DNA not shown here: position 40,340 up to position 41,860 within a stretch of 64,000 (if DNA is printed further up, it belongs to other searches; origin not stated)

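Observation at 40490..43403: Candidate Fkp-independent sugar import-and-activate (salvage) operon: mutarotase + FucP permease + nucleotidyltransferase/GHMP-kinase fusion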

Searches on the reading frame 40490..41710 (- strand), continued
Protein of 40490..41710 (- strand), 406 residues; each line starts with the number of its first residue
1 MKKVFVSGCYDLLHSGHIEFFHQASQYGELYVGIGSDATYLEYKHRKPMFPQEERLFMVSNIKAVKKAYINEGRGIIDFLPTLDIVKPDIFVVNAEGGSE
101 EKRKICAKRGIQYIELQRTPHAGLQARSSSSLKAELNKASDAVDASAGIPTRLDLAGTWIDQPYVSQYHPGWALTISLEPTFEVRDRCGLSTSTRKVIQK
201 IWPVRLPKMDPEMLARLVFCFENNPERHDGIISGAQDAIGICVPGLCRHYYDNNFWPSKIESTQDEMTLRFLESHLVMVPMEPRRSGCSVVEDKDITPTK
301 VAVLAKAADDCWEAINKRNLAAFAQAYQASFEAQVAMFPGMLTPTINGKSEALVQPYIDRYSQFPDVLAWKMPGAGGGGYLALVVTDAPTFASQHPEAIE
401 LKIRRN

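Call 16: search_protein_families(library=pfam, proteins=[P0125, P0128, P0131, P0151, P0169, P0244, P0127, P0220, P0242, P0157], max_evalue=0.001)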
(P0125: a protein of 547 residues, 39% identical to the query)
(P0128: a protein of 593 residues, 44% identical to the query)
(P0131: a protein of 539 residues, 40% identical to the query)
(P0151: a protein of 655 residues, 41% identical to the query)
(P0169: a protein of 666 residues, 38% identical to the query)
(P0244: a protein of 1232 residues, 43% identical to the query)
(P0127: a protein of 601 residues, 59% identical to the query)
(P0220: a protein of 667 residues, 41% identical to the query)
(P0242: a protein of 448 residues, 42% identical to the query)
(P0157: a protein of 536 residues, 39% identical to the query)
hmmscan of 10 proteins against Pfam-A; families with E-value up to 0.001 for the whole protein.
P0125 (547 aa): 1 family
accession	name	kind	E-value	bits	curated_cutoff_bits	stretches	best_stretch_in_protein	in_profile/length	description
PF01467.32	CTP_transf_like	-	2e-12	47.9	21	1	153-248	2-94/133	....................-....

P0128 (593 aa): 2 families
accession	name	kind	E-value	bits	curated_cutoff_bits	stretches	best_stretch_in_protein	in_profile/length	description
PF05336.19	rhaM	-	2e-19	70.2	23.4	1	11-109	4-103/105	L-rhamnose mutarotase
PF01467.32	CTP_transf_like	-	1.6e-13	51.4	21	1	219-346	2-131/133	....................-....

P0131 (539 aa): 2 families
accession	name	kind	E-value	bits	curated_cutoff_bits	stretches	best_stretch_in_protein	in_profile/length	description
PF01467.32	CTP_transf_like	-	1.9e-23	83.6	21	2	26-160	2-132/133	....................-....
PF06574.18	FAD_syn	-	0.00056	20.2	27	0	168-195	5-32/158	FAD synthetase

P0151 (655 aa): 3 families
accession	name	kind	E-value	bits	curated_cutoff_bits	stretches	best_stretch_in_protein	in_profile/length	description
PF01048.26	PNP_UDP_1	-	6.7e-12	45.7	25.1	1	8-247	3-228/233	Phosphorylase superfamily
PF08544.19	GHMP_kinases_C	-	1.3e-06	29.1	21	1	578-644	2-71/85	GHMP kinases C terminal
PF01467.32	CTP_transf_like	-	4.9e-05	24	21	1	296-379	6-86/133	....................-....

P0169 (666 aa): 1 family
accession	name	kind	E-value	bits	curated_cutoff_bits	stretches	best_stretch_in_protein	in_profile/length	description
PF01467.32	CTP_transf_like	-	1.3e-17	64.6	21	1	224-352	2-132/133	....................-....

P0244 (1232 aa): 4 families
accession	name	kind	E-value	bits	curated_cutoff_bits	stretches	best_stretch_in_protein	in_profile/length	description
PF07959.18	Fucose_pyrophosphorylase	-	1.8e-38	133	34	2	514-650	271-414/418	Fucose pyrophosphorylase domain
PF00288.32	GHMP_kinases_N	-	5.9e-10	39.7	22.3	1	975-1041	15-81/87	GHMP kinases N terminal domain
PF01467.32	CTP_transf_like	-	6.4e-09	36.6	21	1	13-80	2-68/133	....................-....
PF08544.19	GHMP_kinases_C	-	8.6e-08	32.9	21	1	1125-1200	3-79/85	GHMP kinases C terminal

P0127 (601 aa): 4 families
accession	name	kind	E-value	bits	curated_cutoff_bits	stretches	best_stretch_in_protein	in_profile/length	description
PF16363.11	GDP_Man_Dehyd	-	4.9e-129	431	27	1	5-331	1-332/332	GDP-mannose 4,6 dehydratase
PF01370.27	Epimerase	-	1.2e-63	215.1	20.9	1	4-246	1-240/240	NAD dependent epimerase/dehydratase family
PF04321.23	RmlD_sub_bind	-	2.3e-11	43.8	27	1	3-159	2-133/287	RmlD substrate binding domain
PF08544.19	GHMP_kinases_C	-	0.00056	20.7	21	0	548-585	34-70/85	GHMP kinases C terminal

P0220 (667 aa): 5 families
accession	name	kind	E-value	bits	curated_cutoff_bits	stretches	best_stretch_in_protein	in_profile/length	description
PF00535.33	Glycos_transf_2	-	2.1e-28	99.8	23.3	1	16-135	1-117/168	Glycosyl transferase family 2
PF13641.12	Glyco_tranf_2_3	-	1.6e-14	54.9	27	1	14-238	2-227/230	Glycosyltransferase like family 2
PF10111.15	Glyco_tranf_2_2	-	3.9e-11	43.4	27.3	1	16-115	1-100/276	Glycosyltransferase like family 2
PF13632.12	Glyco_trans_2_3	-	8.7e-10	39.2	27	1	99-294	1-196/198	Glycosyl transferase family group 2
PF13506.12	Glyco_transf_21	-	0.00016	21.7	21.7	1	91-223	25-155/174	Glycosyl transferase family 21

P0242 (448 aa): 2 families
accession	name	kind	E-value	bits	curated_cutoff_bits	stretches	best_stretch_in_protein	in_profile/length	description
PF12919.13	TcdA_TcdB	-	6e-09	36.1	23.6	1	4-42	1-38/382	TcdA/TcdB catalytic glycosyltransferase domain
PF04488.21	Gly_transf_sug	-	6.8e-08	33.5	23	1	21-90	5-84/93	Glycosyltransferase sugar-binding region containing DXD motif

P0157 (536 aa): 2 families
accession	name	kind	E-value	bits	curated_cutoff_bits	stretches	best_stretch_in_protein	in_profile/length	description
PF01467.32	CTP_transf_like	-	1.7e-10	41.7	21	1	160-254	2-93/133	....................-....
PF08544.19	GHMP_kinases_C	-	3.7e-07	30.9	21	1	456-520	4-69/85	GHMP kinases C terminal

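Call 29: predict_structure(alignment_id=A1)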
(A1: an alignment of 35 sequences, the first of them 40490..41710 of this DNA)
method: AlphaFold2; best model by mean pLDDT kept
length: 406 residues; sequences in the alignment: 35
mean_pLDDT: 91.7   pTM: 0.67
mean pLDDT of the five models: 91.7, 91.7, 91.6, 90.9, 90.6
residues with pLDDT >= 90: 290; 70-90: 101; 50-70: 8; < 50: 7
segments of 3 or more residues with pLDDT < 50: 140-146
pLDDT, mean of each block of 10 residues (from residue 1): 95 92 98 95 85 97 98 91 96 89 95 92 82 61 56 96 97 97 83 89 88 96 82 91 98 97 98 98 86 95 99 99 99 97 88 91 98 88 98 96 94
secondary structure, 60 per line:
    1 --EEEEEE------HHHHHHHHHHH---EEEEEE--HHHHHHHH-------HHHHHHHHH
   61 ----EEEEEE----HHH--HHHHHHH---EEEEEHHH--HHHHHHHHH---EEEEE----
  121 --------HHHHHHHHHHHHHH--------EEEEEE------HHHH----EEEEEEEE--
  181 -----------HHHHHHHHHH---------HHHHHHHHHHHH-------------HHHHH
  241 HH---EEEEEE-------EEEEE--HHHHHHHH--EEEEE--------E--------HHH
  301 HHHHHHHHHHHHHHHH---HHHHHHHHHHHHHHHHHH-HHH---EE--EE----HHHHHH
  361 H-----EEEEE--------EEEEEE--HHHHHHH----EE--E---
elements in order: E3-8 H15-25 E29-34 H37-44 H52-60 E65-70 H80-86 E90-94 H100-108 E112-116 H129-142 E151-156 H163-166 E171-178 H192-201 H211-222 H236-242 E246-251 E259-263 H266-273 E276-280 H298-316 H320-337 H355-361 E367-371 E380-385 H388-394

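Call 32: fold_search(model_id=the predicted structure, library=pdb)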
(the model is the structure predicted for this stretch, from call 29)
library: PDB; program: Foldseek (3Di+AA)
matches with E <= 10: 1668; with E <= 0.001: 222
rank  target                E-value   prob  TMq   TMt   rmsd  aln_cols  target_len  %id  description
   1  9iip                  4.1e-11  1.00  0.43  0.48   8.5       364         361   16  Fucokinase part of FKP with beta-L-fucose 1-phosphate (released 2025-03-05)
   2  4usk_A                9.0e-11  1.00  0.45  0.52   7.7       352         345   14  Unravelling the B. pseudomallei heptokinase WcbL: from Structure to Drug Discovery. (released 2016-01-13)
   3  9iit_A                1.5e-10  1.00  0.48  0.22   6.5       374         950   16  Full length structure of FKP in complex with GTP and GDP (released 2025-03-05)
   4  4usm_A                1.8e-10  1.00  0.47  0.55   7.7       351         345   15  WcbL complex with glycerol bound to sugar site (released 2016-01-13)
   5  3glv_A                2.1e-10  1.00  0.26  0.80   2.8       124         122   28  Crystal structure of the lipopolysaccharide core biosynthesis protein from Thermoplasma volcanium GSS1 (released 2009-05-12)
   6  5x3d                  2.7e-10  1.00  0.27  0.80   2.4       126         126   28  Crystal structure of HEP-CMP-bound form of cytidylyltransferase (CyTase) domain of Fom1 from Streptomyces wedmorensis (released 2017-09-13)
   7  5xf2_E                2.7e-09  1.00  0.26  0.69   2.4       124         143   22  Crystal structure of SeMet-HldC from Burkholderia pseudomallei (released 2017-07-19)
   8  5xf2_A                3.7e-09  1.00  0.26  0.71   2.4       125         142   22  Crystal structure of SeMet-HldC from Burkholderia pseudomallei (released 2017-07-19)
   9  5xf2_B                4.5e-09  1.00  0.28  0.66   3.5       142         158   21  Crystal structure of SeMet-HldC from Burkholderia pseudomallei (released 2017-07-19)
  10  1pie                  9.0e-09  1.00  0.45  0.46   7.9       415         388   14  Crystal Structure of Lactococcus lactis Galactokinase Complexed with Galactose (released 2003-09-23)
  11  1coz_A                1.2e-08  1.00  0.29  0.87   2.2       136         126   27  CTP:GLYCEROL-3-PHOSPHATE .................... FROM BACILLUS SUBTILIS (released 1999-10-06)
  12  2b7l_B                1.7e-08  1.00  0.26  0.86   2.2       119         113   28  Crystal Structure of CTP:Glycerol-3-Phosphate Cytidylyltransferase from Staphylococcus aureus (released 2006-06-27)
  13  2b7l_A                1.9e-08  1.00  0.26  0.86   2.2       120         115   29  Crystal Structure of CTP:Glycerol-3-Phosphate Cytidylyltransferase from Staphylococcus aureus (released 2006-06-27)
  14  1wuu_A                3.5e-08  1.00  0.41  0.43   9.6       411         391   14  crystal structure of human galactokinase complexed with MgAMPPNP and galactose (released 2004-12-28)
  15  4xsv                  9.0e-08  1.00  0.27  0.36   3.8       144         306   30  Human CTP: Phosphoethanolamine Cytidylyltransferase in complex with CTP (released 2016-03-16)
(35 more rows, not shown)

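Call 33: find_homologous_proteins(query=P0128)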
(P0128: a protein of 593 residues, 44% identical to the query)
Query P0128 (593 aa): 7766 proteins with E <= 0.001 among 8000 candidates; the best 120 are listed.
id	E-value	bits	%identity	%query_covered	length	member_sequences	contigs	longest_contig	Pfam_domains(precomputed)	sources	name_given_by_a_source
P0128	0.0e+0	1418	100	100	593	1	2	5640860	PF01467.33,PF05336.20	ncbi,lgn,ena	-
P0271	0.0e+0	1311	93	100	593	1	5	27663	PF01467.33,PF05336.20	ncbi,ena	-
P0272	0.0e+0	1035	72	100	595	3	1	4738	PF01467.33,PF05336.20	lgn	-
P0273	0.0e+0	1025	72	99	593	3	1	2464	PF01467.33,PF05336.20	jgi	jgi:cytidyltransferase-like protein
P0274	0.0e+0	1022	71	100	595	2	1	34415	PF01467.33,PF05336.20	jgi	jgi:cytidyltransferase-like protein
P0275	0.0e+0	1016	72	98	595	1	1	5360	PF01467.33,PF05336.20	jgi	jgi:cytidyltransferase-like protein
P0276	0.0e+0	1015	71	100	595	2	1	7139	PF01467.33,PF05336.20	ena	-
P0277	6.2e-298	1008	71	99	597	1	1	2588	PF01467.33,PF05336.20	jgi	-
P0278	7.7e-297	1004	70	100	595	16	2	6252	PF01467.33,PF05336.20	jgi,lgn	jgi:cytidyltransferase-like protein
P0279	9.8e-297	1004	71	100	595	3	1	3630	PF01467.33,PF05336.20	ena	-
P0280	8.0e-296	1001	71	98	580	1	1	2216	PF01467.33,PF05336.20,PF08544.19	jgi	jgi:cytidyltransferase-like protein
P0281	4.0e-295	998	70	100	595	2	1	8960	PF01467.33,PF05336.20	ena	-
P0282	4.0e-295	998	70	100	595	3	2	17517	PF01467.33,PF05336.20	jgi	jgi:cytidyltransferase-like protein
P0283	5.4e-295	998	70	99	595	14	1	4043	PF01467.33,PF05336.20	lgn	-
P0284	1.1e-294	997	70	100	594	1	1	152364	PF01467.33,PF05336.20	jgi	-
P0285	4.1e-294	995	70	100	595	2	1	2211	PF01467.33,PF05336.20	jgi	jgi:cytidyltransferase-like protein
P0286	8.7e-294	994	70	99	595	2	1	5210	PF01467.33,PF05336.20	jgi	-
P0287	1.3e-293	993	69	100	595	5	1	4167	PF01467.33,PF05336.20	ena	-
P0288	4.4e-292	988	69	100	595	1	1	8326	PF14937.12,PF01467.33,PF05336.20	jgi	-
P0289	5.1e-292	988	70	99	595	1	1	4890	PF01467.33,PF05336.20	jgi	-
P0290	6.4e-292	988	70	100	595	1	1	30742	PF01467.33,PF05336.20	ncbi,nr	ncbi:MAG: L-rhamnose mutarotase [Bacteroidales bacterium]|nr:L-rhamnose mutarotase [Bacteroidales ba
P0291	8.7e-292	987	69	99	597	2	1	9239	PF01467.33,PF05336.20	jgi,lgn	-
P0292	8.4e-291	984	70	99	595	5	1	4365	PF01467.33,PF05336.20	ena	-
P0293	5.1e-290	981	70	100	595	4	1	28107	PF01467.33,PF05336.20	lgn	-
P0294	7.2e-290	981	69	100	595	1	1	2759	PF01467.33,PF05336.20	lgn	-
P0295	9.9e-290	981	69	100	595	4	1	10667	PF01467.33,PF05336.20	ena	-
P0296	1.8e-289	980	70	99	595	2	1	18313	PF01467.33,PF05336.20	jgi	jgi:cytidyltransferase-like protein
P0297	6.1e-289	978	69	99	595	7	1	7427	PF01467.33,PF05336.20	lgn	-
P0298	2.8e-287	972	69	99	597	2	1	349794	PF01467.33,PF05336.20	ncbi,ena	-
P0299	5.1e-287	972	70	99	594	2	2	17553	PF01467.33,PF05336.20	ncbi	ncbi:MAG: L-rhamnose mutarotase [Bacteroidota bacterium]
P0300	1.1e-286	971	69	99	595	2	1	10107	PF01467.33,PF05336.20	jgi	jgi:cytidyltransferase-like protein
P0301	3.8e-286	969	68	100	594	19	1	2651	PF01467.33,PF05336.20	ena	-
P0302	7.7e-286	968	70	100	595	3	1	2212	PF01467.33,PF05336.20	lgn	-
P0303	2.5e-285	966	68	100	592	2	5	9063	PF01467.33,PF05336.20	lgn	-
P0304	4.8e-285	965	69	100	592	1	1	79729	PF01467.33,PF05336.20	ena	-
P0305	8.2e-285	964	68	99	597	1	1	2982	PF01467.33,PF05336.20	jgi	jgi:cytidyltransferase-like protein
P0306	2.6e-284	963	68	100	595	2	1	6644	PF01467.33,PF05336.20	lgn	-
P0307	7.4e-284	961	69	99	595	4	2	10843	PF01467.33,PF05336.20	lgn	-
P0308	1.7e-283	960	67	100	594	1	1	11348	PF01467.33,PF05336.20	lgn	-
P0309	4.7e-282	955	67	99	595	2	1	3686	PF01467.33,PF05336.20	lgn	-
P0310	5.8e-282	955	69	100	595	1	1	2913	PF01467.33,PF05336.20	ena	-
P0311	2.9e-280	949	68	99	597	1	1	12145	PF01467.33,PF05336.20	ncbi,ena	-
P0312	7.5e-280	948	67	99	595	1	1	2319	PF01467.33,PF05336.20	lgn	-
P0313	9.2e-280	948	68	99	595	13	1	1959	PF01467.33,PF05336.20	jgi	jgi:cytidyltransferase-like protein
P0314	2.8e-279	946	66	100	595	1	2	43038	PF01467.33,PF05336.20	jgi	-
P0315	2.2e-278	943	68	100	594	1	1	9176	PF01467.33,PF05336.20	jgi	jgi:cytidyltransferase-like protein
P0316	2.9e-278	943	67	100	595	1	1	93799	PF01467.33,PF05336.20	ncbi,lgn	-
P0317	5.3e-277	939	66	99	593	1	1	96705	PF01467.33,PF05336.20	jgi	-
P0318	2.0e-275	933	67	99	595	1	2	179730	PF01467.33,PF05336.20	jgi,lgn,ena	-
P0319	9.7e-273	924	66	99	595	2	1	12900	PF01467.33,PF05336.20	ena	-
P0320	1.1e-271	921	67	98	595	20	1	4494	PF01467.33,PF05336.20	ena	-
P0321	1.5e-269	914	66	100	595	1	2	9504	PF01467.33,PF05336.20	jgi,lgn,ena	-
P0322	1.9e-268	910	66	99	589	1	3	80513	PF01467.33,PF05336.20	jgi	jgi:cytidyltransferase-like protein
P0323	6.8e-267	905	65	99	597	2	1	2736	PF01467.33,PF05336.20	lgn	-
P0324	2.1e-264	897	63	100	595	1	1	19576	PF01467.33,PF05336.20,PF08544.19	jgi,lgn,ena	-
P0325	7.4e-263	892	64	100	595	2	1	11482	PF01467.33,PF05336.20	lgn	-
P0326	1.9e-257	874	64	99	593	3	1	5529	PF01467.33,PF05336.20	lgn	-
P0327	6.5e-256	869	63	98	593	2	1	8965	PF01467.33,PF05336.20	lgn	-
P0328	5.0e-254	863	63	98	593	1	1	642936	PF01467.33,PF05336.20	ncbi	-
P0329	2.7e-253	860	63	98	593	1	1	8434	PF01467.33,PF05336.20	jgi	jgi:cytidyltransferase-like protein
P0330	2.3e-250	850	62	99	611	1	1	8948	PF01467.33,PF05336.20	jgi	jgi:cytidyltransferase-like protein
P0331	5.8e-250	849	63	99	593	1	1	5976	PF01467.33,PF05336.20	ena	-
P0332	7.4e-249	846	61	99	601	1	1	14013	PF01467.33,PF05336.20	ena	-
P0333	1.7e-244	831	61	99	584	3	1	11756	PF01467.33,PF05336.20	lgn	-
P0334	1.0e-242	825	60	99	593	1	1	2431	PF01467.33,PF05336.20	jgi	jgi:cytidyltransferase-like protein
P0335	7.7e-242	822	66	88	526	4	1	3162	PF01467.33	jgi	-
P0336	3.4e-241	820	72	80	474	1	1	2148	PF01467.33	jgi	jgi:cytidyltransferase-like protein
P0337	6.1e-240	816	61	98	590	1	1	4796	PF01467.33,PF05336.20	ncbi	-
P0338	1.4e-236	805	60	99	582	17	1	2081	PF01467.33,PF05336.20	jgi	-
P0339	5.3e-236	803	60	98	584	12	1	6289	PF01467.33,PF05336.20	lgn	-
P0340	4.7e-234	797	60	98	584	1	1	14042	PF01467.33,PF05336.20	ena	-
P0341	2.2e-232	791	60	99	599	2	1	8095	PF01467.33,PF05336.20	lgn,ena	-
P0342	3.3e-232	791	70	79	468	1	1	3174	PF01467.33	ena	-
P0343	6.9e-232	789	59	98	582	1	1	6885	PF01467.33,PF05336.20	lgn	-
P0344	1.3e-231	789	58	98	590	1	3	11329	PF01467.33,PF05336.20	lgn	-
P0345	1.4e-231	788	59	99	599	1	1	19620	PF01467.33,PF05336.20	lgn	-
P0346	5.5e-231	787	72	78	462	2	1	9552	PF01467.33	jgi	jgi:cytidyltransferase-like protein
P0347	2.2e-230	785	59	98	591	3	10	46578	PF01467.33,PF05336.20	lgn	-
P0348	1.0e-229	782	60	99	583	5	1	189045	PF01467.33,PF05336.20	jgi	jgi:cytidyltransferase-like protein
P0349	2.9e-229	781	59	100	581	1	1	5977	PF01467.33,PF05336.20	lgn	-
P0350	1.6e-228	778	58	99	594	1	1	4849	PF01467.33,PF05336.20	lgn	-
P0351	1.6e-228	778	58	98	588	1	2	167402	PF01467.33,PF05336.20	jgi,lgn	-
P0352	3.1e-228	777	58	98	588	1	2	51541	PF01467.33,PF05336.20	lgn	-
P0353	4.0e-228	777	60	99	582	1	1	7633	PF01467.33,PF05336.20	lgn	-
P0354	9.5e-228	776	59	99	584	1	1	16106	PF01467.33,PF05336.20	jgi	-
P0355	7.8e-226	769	57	98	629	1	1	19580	PF01467.33,PF05336.20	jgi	jgi:cytidyltransferase-like protein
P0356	4.7e-222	757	56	99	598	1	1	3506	PF01467.33,PF05336.20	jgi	-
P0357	1.4e-220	752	54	100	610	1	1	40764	PF01467.33,PF05336.20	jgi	jgi:cytidyltransferase-like protein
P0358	7.6e-220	750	56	98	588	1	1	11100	PF01467.33,PF05336.20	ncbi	-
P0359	9.9e-220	749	56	99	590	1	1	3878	PF01467.33,PF05336.20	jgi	jgi:cytidyltransferase-like protein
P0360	9.2e-217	740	55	100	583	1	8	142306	PF01467.33,PF05336.20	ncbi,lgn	-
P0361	9.6e-217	739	55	100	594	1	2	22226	PF01467.33,PF05336.20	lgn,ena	-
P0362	1.1e-216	739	57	98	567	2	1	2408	PF01467.33,PF05336.20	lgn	-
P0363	3.4e-216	738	56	98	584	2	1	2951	PF01467.33,PF05336.20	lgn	-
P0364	3.6e-216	738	57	99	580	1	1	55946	PF01467.33,PF05336.20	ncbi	-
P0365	4.0e-216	737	55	99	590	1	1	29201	PF01467.33,PF05336.20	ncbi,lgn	ncbi:MAG: L-rhamnose mutarotase [Bacteroidales bacterium]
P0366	6.5e-216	737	53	99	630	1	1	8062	PF01467.33,PF05336.20,PF08544.19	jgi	-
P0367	8.5e-216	736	55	97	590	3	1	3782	PF01467.33,PF05336.20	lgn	-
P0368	1.3e-215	736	55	98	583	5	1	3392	PF01467.33,PF05336.20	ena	-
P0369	2.6e-215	735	56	99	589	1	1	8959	PF01467.33,PF05336.20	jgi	jgi:cytidyltransferase-like protein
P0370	3.4e-215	734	55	98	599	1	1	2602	PF01467.33,PF05336.20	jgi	jgi:cytidyltransferase-like protein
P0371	4.4e-215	734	56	99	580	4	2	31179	PF01467.33,PF05336.20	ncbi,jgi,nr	ncbi:MAG TPA: L-rhamnose mutarotase [Bacteroidales bacterium]|nr:L-rhamnose mutarotase [Bacteroidale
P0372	5.0e-215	734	56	98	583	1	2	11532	PF01467.33,PF05336.20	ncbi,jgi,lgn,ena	ncbi:MAG: L-rhamnose mutarotase [Acidobacteriota bacterium]|jgi:cytidyltransferase-like protein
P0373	2.8e-214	731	54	98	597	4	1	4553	PF01467.33,PF05336.20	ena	-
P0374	4.8e-214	731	56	98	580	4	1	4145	PF01467.33,PF05336.20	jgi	jgi:cytidyltransferase-like protein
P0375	6.2e-214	730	54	100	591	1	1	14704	PF01467.33,PF05336.20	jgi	-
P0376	8.8e-214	730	56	99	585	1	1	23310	PF01467.33,PF05336.20,PF08544.19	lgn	-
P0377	4.1e-213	727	55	99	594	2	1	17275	PF01467.33,PF05336.20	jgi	jgi:cytidyltransferase-like protein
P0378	4.2e-213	727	56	97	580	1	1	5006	PF01467.33,PF05336.20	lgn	-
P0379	5.0e-213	727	54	99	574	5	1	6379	PF01467.33,PF05336.20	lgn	-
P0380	1.4e-212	726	56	99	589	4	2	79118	PF01467.33,PF05336.20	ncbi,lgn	-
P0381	3.3e-212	724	55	99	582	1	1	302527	PF01467.33,PF05336.20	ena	-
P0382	5.7e-212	724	55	98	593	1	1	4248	PF01467.33,PF05336.20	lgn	-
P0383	6.1e-212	724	56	98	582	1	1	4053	PF01467.33,PF05336.20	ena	-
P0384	1.6e-211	722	56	96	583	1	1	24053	PF01467.33,PF05336.20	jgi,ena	-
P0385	1.9e-211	722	56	99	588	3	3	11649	PF01467.33,PF05336.20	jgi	jgi:cytidyltransferase-like protein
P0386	2.9e-211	721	55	99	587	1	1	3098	PF01467.33,PF05336.20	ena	-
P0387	5.1e-211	721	56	94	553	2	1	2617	PF01467.33,PF05336.20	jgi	jgi:cytidyltransferase-like protein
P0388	5.7e-211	720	54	100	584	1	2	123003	PF01467.33,PF05336.20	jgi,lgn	jgi:cytidyltransferase-like protein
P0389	6.0e-211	720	56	99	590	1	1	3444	PF01467.33,PF05336.20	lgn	-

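Call 35: find_encoding_contigs(protein=P0128, flank=10000, max_places=2)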
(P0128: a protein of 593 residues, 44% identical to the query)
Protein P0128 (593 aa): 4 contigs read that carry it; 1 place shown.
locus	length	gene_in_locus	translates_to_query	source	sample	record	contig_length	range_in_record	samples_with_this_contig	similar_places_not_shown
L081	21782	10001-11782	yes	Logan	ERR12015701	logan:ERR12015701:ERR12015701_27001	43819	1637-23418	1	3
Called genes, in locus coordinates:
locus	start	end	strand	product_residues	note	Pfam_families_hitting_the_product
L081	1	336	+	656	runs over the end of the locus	?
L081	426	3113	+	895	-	PF01841:Transglut_core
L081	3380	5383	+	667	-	PF14508:GH97_N, PF10566:Glyco_hydro_97, PF14509:GH97_C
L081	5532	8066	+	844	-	PF18962:Por_Secre_tail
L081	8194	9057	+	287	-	PF00583:Acetyltransf_1, PF13508:Acetyltransf_7 (weak), PF13673:Acetyltransf_10 (faint), PF18014:Acetyltransf_18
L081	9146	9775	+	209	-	-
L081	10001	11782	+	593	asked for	PF05336:rhaM, PF01467:CTP_transf_like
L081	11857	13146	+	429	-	PF03137:OATP (faint), PF07690:MFS_1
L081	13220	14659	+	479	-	PF01120:Alpha_L_fucos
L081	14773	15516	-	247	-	PF01346:FKBP_N, PF00254:FKBP_C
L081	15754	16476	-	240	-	PF10108:DNA_pol_B_exo2, PF13482:RNase_H_2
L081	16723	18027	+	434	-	PF15418:DUF4625 (weak)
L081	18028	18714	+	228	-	PF05430:Methyltransf_30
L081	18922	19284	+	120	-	PF07883:Cupin_2 (weak)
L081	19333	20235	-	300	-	-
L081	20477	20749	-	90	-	PF00708:Acylphosphatase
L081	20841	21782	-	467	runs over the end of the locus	PF05195:AMP_N, PF00557:Peptidase_M24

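Call 36: find_encoding_contigs(protein=P0328, flank=10000, max_places=2)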
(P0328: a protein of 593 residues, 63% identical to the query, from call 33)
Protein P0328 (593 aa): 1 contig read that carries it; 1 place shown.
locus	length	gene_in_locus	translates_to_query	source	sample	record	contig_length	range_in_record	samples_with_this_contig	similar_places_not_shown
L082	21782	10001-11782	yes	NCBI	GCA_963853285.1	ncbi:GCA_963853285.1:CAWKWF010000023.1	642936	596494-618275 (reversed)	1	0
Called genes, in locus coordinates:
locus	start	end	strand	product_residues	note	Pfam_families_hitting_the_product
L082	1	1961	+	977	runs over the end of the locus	PF17678:Glyco_hydro_92N, PF07971:Glyco_hydro_92, PF00754:F5_F8_type_C (faint)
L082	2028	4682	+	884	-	PF01841:Transglut_core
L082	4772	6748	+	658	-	PF14508:GH97_N, PF10566:Glyco_hydro_97, PF14509:GH97_C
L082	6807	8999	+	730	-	-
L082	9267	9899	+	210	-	PF00596:Aldolase_II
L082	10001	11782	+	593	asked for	PF05336:rhaM, PF01467:CTP_transf_like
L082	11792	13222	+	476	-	PF01120:Alpha_L_fucos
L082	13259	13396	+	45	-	-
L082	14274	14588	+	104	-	PF01797:Y1_Tnp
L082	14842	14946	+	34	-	-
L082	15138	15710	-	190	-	-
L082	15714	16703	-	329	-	PF18962:Por_Secre_tail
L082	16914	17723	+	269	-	-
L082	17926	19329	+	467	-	PF26696:PTL_trimer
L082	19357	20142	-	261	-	-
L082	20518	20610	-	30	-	-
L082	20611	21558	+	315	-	PF01370:Epimerase, PF13460:NAD_binding_10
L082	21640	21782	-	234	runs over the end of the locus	PF01346:FKBP_N, PF00254:FKBP_C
